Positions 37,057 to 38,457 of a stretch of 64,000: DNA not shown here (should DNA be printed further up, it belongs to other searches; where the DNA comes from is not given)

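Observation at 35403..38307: Divergent ubiX / thiolase pair sharing one palindromic TATA; thiolase partner is a DUF35 protein fused to a Cys-less HMGCS-like N-terminal remnant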

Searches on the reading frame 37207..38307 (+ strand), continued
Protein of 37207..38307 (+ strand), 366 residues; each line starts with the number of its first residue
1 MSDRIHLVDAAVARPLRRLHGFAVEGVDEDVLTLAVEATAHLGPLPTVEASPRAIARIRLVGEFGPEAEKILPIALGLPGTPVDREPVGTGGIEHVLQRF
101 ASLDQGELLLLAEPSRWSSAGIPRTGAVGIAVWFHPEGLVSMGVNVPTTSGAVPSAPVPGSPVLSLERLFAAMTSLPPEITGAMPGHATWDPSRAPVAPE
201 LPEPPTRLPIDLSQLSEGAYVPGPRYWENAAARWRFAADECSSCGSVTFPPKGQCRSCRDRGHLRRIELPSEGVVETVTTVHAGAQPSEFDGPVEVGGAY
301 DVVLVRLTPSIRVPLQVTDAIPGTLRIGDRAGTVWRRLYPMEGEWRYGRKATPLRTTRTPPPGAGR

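Call 15: search_solved_structures(query=A1, max_evalue=10, show_alignments=3)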
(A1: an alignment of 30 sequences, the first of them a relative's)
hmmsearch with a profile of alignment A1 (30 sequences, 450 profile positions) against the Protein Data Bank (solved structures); distinct sequences matched with E-value up to 10: 37.
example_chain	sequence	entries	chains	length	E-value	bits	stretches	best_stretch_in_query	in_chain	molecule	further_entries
6esq_E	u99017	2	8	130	6.1e-15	58.6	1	308-429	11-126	Pfam DUF35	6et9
9skh_E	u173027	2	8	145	3.5e-06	29.7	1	309-414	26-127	2,4-diacetylphloroglucinol biosynthesis protein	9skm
9skh_A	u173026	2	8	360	0.00021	23.8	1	21-139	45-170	2,4-diacetylphloroglucinol biosynthesis protein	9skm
5m3k_B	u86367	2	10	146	0.00057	22.4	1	309-414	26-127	2,4-diacetylphloroglucinol biosynthesis protein PhlB | 2,4-diacetylphloroglucinol biosynthesis protein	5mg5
5hwq_A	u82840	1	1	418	0.00071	22.1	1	18-147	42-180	Hydroxymethylglutaryl-CoA synthase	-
5hwp_A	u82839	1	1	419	0.00072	22.1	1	18-147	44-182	Hydroxymethylglutaryl-CoA synthase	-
5hwo_A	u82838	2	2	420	0.00072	22.1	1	18-147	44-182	Hydroxymethylglutaryl-CoA synthase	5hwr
6ok1_B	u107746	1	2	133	0.0019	20.7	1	311-409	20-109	ChsH2(DUF35)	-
3irb_A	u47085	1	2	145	0.043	16.2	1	312-358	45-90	uncharacterized protein from DUF35 family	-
5m3k_A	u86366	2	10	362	0.067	15.6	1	20-139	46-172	PhlA | Hydroxymethylglutaryl-CoA synthase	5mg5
2hdb_A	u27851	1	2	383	0.085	15.2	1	19-141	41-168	HMG-CoA synthase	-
1x9e_A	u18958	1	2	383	0.12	14.8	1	19-141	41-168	HMG-CoA synthase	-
1ysl_A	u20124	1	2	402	0.13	14.7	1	19-141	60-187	HMG-CoA synthase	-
3v4n_A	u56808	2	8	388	0.14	14.6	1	19-141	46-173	HMG-CoA synthase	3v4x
9e6q_Ag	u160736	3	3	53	0.22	13.9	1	311-344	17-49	Large ribosomal subunit protein eL40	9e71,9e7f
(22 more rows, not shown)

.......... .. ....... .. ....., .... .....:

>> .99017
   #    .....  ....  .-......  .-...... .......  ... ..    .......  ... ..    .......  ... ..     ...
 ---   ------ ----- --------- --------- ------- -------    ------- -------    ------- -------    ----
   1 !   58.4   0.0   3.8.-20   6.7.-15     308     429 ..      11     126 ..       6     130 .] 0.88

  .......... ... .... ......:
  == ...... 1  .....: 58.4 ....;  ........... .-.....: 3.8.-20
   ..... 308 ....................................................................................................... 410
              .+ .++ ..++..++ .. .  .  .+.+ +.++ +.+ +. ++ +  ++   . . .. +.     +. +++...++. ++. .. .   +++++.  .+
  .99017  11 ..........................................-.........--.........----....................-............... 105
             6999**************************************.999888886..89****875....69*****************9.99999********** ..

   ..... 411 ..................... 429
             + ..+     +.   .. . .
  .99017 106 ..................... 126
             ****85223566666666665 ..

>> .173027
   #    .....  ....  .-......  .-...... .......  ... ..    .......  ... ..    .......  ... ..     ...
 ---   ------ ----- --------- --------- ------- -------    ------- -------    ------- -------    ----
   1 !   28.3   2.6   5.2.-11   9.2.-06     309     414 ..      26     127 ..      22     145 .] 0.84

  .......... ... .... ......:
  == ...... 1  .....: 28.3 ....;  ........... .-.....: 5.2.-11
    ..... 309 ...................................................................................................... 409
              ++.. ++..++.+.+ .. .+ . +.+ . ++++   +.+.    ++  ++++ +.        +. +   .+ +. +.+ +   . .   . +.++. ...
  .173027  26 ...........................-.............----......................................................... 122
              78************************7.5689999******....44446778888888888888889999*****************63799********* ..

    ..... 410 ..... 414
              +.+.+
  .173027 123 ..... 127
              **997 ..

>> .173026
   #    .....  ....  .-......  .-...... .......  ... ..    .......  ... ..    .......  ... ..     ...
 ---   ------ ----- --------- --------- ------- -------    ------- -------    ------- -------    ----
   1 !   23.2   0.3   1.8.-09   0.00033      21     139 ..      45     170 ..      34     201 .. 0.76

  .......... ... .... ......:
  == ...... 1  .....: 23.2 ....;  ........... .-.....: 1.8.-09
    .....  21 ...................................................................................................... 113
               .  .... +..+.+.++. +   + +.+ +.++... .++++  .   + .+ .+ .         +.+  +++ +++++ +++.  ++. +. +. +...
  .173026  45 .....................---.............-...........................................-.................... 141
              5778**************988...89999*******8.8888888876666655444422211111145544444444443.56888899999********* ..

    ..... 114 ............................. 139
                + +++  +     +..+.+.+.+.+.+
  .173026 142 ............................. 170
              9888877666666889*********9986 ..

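Call 27: predict_structure(alignment_id=A2)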
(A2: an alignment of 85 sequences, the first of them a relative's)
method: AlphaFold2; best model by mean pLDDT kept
length: 366 residues; sequences in the alignment: 85
mean_pLDDT: 88.7   pTM: 0.87
mean pLDDT of the five models: 88.7, 86.0, 85.8, 84.3, 83.9
residues with pLDDT >= 90: 233; 70-90: 105; 50-70: 24; < 50: 4
segments of 3 or more residues with pLDDT < 50: 154-157
pLDDT, mean of each block of 10 residues (from residue 1): 89 93 92 97 82 91 95 94 91 88 94 94 94 94 73 54 86 89 89 80 73 79 92 95 97 97 96 97 82 85 97 95 95 94 93 80 69
secondary structure, 60 per line:
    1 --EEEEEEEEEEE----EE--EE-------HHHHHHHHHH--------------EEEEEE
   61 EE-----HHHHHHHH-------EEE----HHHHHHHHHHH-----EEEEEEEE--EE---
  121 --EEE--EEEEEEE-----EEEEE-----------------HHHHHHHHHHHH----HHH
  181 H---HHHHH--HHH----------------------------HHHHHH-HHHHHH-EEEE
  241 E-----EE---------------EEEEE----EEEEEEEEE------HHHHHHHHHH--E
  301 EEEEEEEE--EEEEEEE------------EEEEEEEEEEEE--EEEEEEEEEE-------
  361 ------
elements in order: E3-13 H31-40 E55-62 H68-75 E83-85 H90-100 E106-113 E123-125 E128-134 E140-144 H162-173 H178-181 H185-189 H223-228 H230-235 E237-241 E264-268 E273-281 H288-297 E300-308 E311-317 E330-341 E344-353

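Call 29: predict_structure(alignment_id=A1)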
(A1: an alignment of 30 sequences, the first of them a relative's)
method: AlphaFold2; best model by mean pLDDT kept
length: 485 residues; sequences in the alignment: 30
mean_pLDDT: 79.1   pTM: 0.80
mean pLDDT of the five models: 79.1, 78.0, 76.9, 75.4, 73.6
residues with pLDDT >= 90: 194; 70-90: 182; 50-70: 41; < 50: 68
segments of 3 or more residues with pLDDT < 50: 293-310, 437-485
pLDDT, mean of each block of 10 residues (from residue 1): 93 89 88 94 88 92 82 89 92 94 86 78 67 95 94 76 88 77 88 89 89 61 89 94 89 90 94 82 69 43 35 80 89 88 91 95 71 77 91 91 94 86 78 66 35 37 37 38 40
secondary structure, 60 per line:
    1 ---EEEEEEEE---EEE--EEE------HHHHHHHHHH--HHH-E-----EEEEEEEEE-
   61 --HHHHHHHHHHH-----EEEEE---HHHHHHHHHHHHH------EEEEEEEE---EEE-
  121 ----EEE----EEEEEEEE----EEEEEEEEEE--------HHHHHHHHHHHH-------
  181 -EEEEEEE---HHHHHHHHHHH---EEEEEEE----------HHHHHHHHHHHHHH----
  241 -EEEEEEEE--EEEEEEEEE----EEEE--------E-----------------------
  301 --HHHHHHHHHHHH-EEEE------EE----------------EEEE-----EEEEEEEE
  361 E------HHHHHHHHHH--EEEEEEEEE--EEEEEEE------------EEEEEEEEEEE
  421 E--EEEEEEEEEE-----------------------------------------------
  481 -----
elements in order: E4-11 E15-17 E20-22 H29-38 E51-59 H63-73 E79-83 H87-99 E106-113 E117-119 E125-127 E132-139 E144-153 H162-173 E182-188 H192-202 E206-212 H223-236 E242-249 E252-260 E265-268 H303-314 E316-319 E344-347 E353-361 H368-377 E380-388 E391-397 E410-421 E424-433

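Call 32: fold_search(model_id=the predicted structure, library=pdb)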
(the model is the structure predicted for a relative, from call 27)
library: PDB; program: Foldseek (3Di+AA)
matches with E <= 10: 553; with E <= 0.001: 46
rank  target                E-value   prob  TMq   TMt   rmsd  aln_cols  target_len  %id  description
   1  9skh_E                4.9e-09  1.00  0.33  0.78   4.0       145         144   19  Biocatalytic Regioselective C-Formylation of Resorcinol Derivatives (released 2026-02-18)
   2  5m3k_B                7.5e-09  1.00  0.31  0.74   4.3       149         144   17  A multi-component acyltransferase PhlABC from Pseudomonas protegens (released 2017-12-20)
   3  5m3k_E                8.0e-09  1.00  0.31  0.72   4.3       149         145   17  A multi-component acyltransferase PhlABC from Pseudomonas protegens (released 2017-12-20)
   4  6esq_E                8.5e-09  1.00  0.31  0.84   2.4       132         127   29  Structure of the acetoacetyl-CoA thiolase/HMG-CoA synthase complex from Methanothermococcus thermolithotrophicus soake (released 2018-03-14)
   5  6esq_F                1.6e-08  1.00  0.32  0.84   2.3       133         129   28  Structure of the acetoacetyl-CoA thiolase/HMG-CoA synthase complex from Methanothermococcus thermolithotrophicus soake (released 2018-03-14)
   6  6esq_G                2.0e-08  1.00  0.31  0.84   2.3       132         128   29  Structure of the acetoacetyl-CoA thiolase/HMG-CoA synthase complex from Methanothermococcus thermolithotrophicus soake (released 2018-03-14)
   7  9vbo_G                9.3e-08  1.00  0.32  0.75   4.2       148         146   16  Cryo-EM structure of the multi-component acyltransferase complex MucABC from Streptococcus macacae at a stoichiometric (released 2026-02-11)
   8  9vbt_L                1.2e-07  1.00  0.31  0.78   4.3       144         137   17  Cryo-EM structure of the multi-component acyltransferase complex MucABC from Streptococcus macacae at a stoichiometric (released 2026-02-11)
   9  9vbt_G                1.5e-07  1.00  0.32  0.76   4.2       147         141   16  Cryo-EM structure of the multi-component acyltransferase complex MucABC from Streptococcus macacae at a stoichiometric (released 2026-02-11)
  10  9vbt_K                2.1e-07  1.00  0.32  0.77   4.4       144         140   17  Cryo-EM structure of the multi-component acyltransferase complex MucABC from Streptococcus macacae at a stoichiometric (released 2026-02-11)
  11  6ok1_B                3.2e-06  1.00  0.28  0.68   4.5       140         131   21  Ltp2-ChsH2(DUF35) aldolase (released 2019-06-26)
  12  6ok1_D                3.2e-06  1.00  0.27  0.66   4.6       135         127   20  Ltp2-ChsH2(DUF35) aldolase (released 2019-06-26)
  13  7pxp_A                4.3e-06  1.00  0.27  0.70   2.6       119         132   17  Benzoylsuccinyl-CoA thiolase (released 2022-04-06)
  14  7pxp_E                4.5e-06  1.00  0.26  0.68   2.6       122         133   16  Benzoylsuccinyl-CoA thiolase (released 2022-04-06)
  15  5hwo                  4.8e-06  1.00  0.31  0.28   3.9       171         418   20  MvaS in complex with 3-hydroxy-3-methylglutaryl coenzyme A (released 2016-05-11)
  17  1xpk_A                6.5e-06  1.00  0.29  0.28   4.4       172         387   13  CRYSTAL STRUCTURE OF STAPHYLOCOCCUS AUREUS HMG-COA SYNTHASE WITH HMG-CoA AND WITH ACETOACETYL-COA AND ACETYLATED CYSTE (released 2004-11-02)
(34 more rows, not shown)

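Call 33: fold_search(model_id=the predicted structure, library=pdb)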
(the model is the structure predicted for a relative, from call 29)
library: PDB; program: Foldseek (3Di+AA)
matches with E <= 10: 1447; with E <= 0.001: 430
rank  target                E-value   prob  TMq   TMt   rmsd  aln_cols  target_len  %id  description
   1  2x3e_B                3.1e-11  1.00  0.39  0.56   6.5       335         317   18  Crystal structure of 3-oxoacyl-(acyl carrier protein) synthase III, FabH from Pseudomonas aeruginosa PAO1 (released 2010-07-28)
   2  1xpl_A                1.2e-10  1.00  0.39  0.48   7.2       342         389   14  Crystal Structure of Staphylococcus aureus HMG-COA Synthase with Acetoacetyl-COA and Acetylated Cysteine (released 2004-11-02)
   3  3v4x_B                1.7e-10  1.00  0.35  0.43   8.7       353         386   15  The Biochemical and Structural Basis for Inhibition of Enterococcus faecalis HMG-CoA Synthase, mvaS, by Hymeglusin (released 2012-04-25)
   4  2x3e_A                1.8e-10  1.00  0.39  0.54   6.4       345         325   18  Crystal structure of 3-oxoacyl-(acyl carrier protein) synthase III, FabH from Pseudomonas aeruginosa PAO1 (released 2010-07-28)
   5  2hdb_A                2.8e-10  1.00  0.37  0.46   7.5       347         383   16  HMG-CoA synthase from Enterococcus faecalis. Mutation alanine 110 to glycine (released 2007-03-20)
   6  5kp2_A                3.1e-10  1.00  0.39  0.51   7.3       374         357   15  Beta-ketoacyl-ACP synthase III -2 (FabH2) (C113A) from Vibrio Cholerae cocrystallized with octanoyl-CoA: hydrolzed lig (released 2016-07-20)
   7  6et3_A                3.7e-10  1.00  0.37  0.55   6.5       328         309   16  Crystal structure of PqsBC (C129S) mutant from Pseudomonas aeruginosa (crystal form 4) (released 2018-07-04)
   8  5kp2_B                3.9e-10  1.00  0.39  0.51   7.5       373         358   14  Beta-ketoacyl-ACP synthase III -2 (FabH2) (C113A) from Vibrio Cholerae cocrystallized with octanoyl-CoA: hydrolzed lig (released 2016-07-20)
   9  6x7r                  4.4e-10  1.00  0.39  0.55   6.7       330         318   16  E. coli beta-ketoacyl-[acyl carrier protein] synthase III (FabH) in complex with oxa(dethia)-coenzyme A (released 2021-06-02)
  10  1tvz                  5.3e-10  1.00  0.37  0.45   8.2       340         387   13  Crystal structure of 3-hydroxy-3-methylglutaryl-coenzyme A synthase from Staphylococcus aureus (released 2004-08-31)
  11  5hwp                  6.3e-10  1.00  0.38  0.44   7.6       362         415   17  MvaS with acetylated Cys115 in complex with coenzyme A (released 2016-05-11)
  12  6et9_I                8.5e-10  1.00  0.39  0.52   6.6       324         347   16  Structure of the acetoacetyl-CoA-thiolase/HMG-CoA-synthase complex from Methanothermococcus thermolithotrophicus at 2. (released 2018-03-14)
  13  9ka5                  9.0e-10  1.00  0.39  0.56   6.8       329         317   15  Crystal structure of beta-ketoacyl-ACP synthase FabH C112Q from E. coli (released 2025-09-10)
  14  4x0o_H                9.0e-10  1.00  0.39  0.51   7.7       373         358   15  Beta-ketoacyl-(acyl carrier protein) synthase III-2 (FabH2) from Vibrio cholerae soaked with Acetyl-CoA (released 2014-12-03)
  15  4x9o_A                9.0e-10  1.00  0.38  0.54   7.1       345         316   15  Beta-ketoacyl-ACP synthase III -2 (FabH2) (C113A) from Vibrio Cholerae soaked with octanoyl-CoA: conformational change (released 2015-03-11)
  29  1xpk_A                1.9e-09  1.00  0.37  0.46   7.8       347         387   13  CRYSTAL STRUCTURE OF STAPHYLOCOCCUS AUREUS HMG-COA SYNTHASE WITH HMG-CoA AND WITH ACETOACETYL-COA AND ACETYLATED CYSTE (released 2004-11-02)
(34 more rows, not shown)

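Call 44: find_encoding_contigs(protein=P0037, flank=10000, max_places=1)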
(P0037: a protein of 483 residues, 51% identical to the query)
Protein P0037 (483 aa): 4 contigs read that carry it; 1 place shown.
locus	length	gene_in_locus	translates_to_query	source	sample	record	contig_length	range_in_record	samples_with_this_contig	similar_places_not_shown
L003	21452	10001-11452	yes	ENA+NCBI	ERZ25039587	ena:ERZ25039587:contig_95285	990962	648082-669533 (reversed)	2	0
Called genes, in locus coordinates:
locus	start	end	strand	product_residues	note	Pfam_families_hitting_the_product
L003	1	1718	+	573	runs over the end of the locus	PF03814:KdpA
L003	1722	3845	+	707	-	PF00122:E1-E2_ATPase, PF00702:Hydrolase, PF12710:HAD (weak)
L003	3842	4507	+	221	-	PF02669:KdpC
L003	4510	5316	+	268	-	PF00582:Usp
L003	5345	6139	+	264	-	PF00590:TP_methylase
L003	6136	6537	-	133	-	-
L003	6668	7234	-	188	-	PF00117:GATase, PF07722:Peptidase_C26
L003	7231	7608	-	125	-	-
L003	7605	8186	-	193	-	-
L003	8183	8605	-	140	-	PF02441:Flavoprotein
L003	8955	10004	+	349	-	PF00108:Thiolase_N, PF08545:ACP_syn_III (faint), PF22691:Thiolase_C_1, PF02803:Thiolase_C (weak)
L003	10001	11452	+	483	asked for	-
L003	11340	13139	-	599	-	PF17899:Peptidase_M61_N, PF05299:Peptidase_M61, PF13180:PDZ_2, PF17820:PDZ_6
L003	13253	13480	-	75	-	-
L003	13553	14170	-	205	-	-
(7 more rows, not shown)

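Call 45: find_encoding_contigs(protein=P0029, flank=10000, max_places=1)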
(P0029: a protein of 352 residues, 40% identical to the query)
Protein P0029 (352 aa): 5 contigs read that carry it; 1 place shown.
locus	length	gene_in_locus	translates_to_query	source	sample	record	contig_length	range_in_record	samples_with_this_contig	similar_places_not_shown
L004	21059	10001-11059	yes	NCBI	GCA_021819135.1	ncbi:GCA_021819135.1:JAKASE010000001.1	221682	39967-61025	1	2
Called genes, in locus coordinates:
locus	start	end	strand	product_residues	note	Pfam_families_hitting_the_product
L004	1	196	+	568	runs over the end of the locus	PF03814:KdpA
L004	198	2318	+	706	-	PF00122:E1-E2_ATPase, PF00702:Hydrolase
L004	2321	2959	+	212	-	PF02669:KdpC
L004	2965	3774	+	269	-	PF00582:Usp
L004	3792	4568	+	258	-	PF00590:TP_methylase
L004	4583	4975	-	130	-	-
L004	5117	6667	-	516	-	-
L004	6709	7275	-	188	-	PF00117:GATase, PF07722:Peptidase_C26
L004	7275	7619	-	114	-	-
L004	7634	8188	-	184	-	-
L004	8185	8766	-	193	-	PF02441:Flavoprotein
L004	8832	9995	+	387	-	PF00108:Thiolase_N, PF00109:ketoacyl-synt (weak), PF08545:ACP_syn_III (faint), PF22691:Thiolase_C_1, PF02803:Thiolase_C (weak)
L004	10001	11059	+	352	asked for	PF12172:zf-ChsH2 (weak)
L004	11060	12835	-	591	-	PF17899:Peptidase_M61_N, PF05299:Peptidase_M61, PF13180:PDZ_2 (weak), PF17820:PDZ_6 (weak)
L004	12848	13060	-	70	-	-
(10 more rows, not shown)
